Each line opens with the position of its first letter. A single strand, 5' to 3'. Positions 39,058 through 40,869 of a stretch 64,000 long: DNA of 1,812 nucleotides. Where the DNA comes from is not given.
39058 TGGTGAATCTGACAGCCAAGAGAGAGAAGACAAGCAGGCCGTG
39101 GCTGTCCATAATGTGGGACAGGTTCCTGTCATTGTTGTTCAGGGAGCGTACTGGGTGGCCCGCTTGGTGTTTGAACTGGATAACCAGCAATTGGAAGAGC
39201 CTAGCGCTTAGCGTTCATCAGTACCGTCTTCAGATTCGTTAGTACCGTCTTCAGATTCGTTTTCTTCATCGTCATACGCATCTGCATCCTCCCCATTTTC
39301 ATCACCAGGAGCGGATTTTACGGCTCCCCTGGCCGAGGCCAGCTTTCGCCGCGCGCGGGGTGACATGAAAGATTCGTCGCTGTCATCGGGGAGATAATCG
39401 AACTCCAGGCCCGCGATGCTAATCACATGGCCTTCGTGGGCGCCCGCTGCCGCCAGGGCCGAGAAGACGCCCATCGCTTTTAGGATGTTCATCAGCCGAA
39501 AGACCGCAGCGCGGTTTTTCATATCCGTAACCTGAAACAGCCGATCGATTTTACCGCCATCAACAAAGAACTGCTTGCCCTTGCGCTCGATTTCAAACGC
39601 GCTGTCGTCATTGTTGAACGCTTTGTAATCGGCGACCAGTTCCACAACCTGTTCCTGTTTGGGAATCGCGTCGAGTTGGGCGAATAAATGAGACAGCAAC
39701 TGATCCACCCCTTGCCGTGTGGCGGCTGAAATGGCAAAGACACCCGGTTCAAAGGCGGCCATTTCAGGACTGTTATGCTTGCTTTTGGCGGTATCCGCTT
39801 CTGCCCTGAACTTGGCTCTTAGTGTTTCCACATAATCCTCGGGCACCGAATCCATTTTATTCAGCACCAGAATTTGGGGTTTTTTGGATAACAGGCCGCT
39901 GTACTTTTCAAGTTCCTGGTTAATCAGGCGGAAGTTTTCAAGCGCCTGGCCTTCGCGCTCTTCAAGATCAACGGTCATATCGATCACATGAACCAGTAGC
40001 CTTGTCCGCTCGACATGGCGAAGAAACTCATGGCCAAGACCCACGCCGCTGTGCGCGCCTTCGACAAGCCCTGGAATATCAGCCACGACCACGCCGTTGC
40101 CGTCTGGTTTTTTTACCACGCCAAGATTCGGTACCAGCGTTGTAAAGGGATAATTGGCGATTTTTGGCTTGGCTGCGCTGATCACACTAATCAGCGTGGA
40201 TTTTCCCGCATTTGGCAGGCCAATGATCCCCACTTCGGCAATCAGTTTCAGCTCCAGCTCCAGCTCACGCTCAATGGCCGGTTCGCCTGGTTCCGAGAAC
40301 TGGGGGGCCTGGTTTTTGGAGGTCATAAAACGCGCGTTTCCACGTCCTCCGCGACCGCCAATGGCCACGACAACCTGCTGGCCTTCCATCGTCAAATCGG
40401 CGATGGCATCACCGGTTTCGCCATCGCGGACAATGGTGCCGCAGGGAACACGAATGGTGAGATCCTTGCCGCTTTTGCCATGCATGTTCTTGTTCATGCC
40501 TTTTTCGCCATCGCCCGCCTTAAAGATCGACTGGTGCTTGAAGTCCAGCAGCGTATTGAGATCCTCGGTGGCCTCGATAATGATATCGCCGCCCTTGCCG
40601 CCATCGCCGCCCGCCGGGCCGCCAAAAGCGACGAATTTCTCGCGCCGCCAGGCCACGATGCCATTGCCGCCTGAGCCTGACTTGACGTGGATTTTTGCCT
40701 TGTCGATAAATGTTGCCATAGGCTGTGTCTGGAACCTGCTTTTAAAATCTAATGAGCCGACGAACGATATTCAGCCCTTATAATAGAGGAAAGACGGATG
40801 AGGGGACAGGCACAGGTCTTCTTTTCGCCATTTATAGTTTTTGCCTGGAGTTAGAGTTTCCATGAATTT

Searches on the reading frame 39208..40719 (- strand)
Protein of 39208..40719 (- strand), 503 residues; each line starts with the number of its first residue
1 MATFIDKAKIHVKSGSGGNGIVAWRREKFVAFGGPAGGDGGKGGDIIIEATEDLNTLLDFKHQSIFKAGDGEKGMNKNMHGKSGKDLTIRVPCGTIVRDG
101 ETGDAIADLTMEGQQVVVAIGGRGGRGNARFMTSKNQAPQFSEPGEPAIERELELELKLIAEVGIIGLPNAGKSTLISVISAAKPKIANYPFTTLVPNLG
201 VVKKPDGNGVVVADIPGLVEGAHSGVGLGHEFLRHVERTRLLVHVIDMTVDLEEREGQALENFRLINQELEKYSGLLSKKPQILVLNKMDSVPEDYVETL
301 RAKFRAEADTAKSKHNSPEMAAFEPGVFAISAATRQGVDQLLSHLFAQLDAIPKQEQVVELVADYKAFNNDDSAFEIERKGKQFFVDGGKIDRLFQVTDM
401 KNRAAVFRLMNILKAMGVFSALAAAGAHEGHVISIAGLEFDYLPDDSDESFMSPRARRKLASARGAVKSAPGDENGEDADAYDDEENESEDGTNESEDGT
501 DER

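Call 91: search_protein_families(library=pfam, proteins=[window:39208-40719:-], max_evalue=0.0001)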
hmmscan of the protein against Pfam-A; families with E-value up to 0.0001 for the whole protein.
window:39208-40719:- (503 aa): 5 families
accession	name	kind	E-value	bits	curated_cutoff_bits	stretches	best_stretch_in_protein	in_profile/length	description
PF01018.28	GTP1_OBG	-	2.2e-61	206.5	27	1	5-159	1-155/155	GTP1/OBG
PF01926.29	MMR_HSR1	-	3.3e-25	88.8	21.9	1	162-288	1-113/113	50S ribosome-binding GTPase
PF09269.16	DUF1967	-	4.9e-17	62.2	27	1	375-442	1-70/70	Domain of unknown function (DUF1967)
PF02421.24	FeoB_N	-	1.2e-08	35.1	27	1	163-295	3-121/156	Ferrous iron transport protein B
PF00009.33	GTP_EFTU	-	4.8e-05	23.4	26.5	0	279-347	121-184/188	Elongation factor Tu GTP binding domain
